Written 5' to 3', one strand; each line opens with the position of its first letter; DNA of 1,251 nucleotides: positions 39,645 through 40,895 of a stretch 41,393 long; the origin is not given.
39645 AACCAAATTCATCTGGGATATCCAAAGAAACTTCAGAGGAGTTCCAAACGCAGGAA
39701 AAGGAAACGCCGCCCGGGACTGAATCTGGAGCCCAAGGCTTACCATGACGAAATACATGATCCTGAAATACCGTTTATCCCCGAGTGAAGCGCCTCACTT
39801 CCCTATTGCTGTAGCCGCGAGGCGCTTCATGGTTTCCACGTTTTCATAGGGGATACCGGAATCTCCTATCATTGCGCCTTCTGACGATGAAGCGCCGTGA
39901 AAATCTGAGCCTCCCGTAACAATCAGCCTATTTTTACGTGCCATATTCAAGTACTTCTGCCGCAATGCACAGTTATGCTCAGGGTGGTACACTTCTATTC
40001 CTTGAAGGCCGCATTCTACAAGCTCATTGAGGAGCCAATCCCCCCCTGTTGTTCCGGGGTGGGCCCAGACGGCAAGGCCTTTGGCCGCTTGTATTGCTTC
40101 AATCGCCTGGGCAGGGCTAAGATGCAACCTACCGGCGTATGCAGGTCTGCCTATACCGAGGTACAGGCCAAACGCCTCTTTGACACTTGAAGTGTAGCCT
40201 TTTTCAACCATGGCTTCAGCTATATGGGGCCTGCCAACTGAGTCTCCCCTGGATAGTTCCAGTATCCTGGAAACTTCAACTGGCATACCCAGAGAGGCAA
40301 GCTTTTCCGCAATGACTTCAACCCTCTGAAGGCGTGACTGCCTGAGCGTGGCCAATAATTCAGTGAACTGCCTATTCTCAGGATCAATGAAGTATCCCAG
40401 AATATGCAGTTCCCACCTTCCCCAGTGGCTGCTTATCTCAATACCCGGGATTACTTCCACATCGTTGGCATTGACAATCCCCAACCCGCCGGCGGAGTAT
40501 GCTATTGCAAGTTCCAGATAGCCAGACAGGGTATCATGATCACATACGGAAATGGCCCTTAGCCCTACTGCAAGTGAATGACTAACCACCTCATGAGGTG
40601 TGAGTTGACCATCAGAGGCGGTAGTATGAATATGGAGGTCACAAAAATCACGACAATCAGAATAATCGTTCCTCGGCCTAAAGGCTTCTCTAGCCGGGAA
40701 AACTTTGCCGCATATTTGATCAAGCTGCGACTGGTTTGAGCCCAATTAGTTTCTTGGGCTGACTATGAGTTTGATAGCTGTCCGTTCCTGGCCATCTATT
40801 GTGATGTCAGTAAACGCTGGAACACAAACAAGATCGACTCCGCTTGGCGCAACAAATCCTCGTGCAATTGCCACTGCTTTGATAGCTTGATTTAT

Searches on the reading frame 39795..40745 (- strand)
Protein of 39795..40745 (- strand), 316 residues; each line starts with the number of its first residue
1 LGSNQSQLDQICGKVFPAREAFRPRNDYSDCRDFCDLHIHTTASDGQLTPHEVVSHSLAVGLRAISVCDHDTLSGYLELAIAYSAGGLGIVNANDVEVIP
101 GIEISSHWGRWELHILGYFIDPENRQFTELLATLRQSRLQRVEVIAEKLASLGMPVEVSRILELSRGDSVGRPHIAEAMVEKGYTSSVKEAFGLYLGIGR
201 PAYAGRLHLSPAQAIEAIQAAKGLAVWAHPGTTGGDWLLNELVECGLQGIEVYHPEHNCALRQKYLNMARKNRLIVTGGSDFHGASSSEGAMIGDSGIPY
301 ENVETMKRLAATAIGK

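Call 46: find_encoding_contigs(protein=window:39795-40745:-, flank=10000, max_places=5)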
Protein window:39795-40745:- (316 aa): 4 contigs read that carry it; 3 places shown.
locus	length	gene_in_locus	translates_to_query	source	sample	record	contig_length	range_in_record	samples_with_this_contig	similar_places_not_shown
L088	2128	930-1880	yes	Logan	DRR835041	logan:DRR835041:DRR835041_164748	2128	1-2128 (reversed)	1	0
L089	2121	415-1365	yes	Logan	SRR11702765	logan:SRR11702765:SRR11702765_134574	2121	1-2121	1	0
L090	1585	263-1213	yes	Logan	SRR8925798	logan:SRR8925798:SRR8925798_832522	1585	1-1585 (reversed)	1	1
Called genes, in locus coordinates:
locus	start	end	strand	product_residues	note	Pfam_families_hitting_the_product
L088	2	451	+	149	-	?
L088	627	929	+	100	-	PF04232:SpoVS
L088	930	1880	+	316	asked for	PF02811:PHP (weak)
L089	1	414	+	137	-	?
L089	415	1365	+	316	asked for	PF02811:PHP (weak)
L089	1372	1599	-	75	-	-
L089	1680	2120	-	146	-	?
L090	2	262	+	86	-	?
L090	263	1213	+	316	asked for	PF02811:PHP (weak)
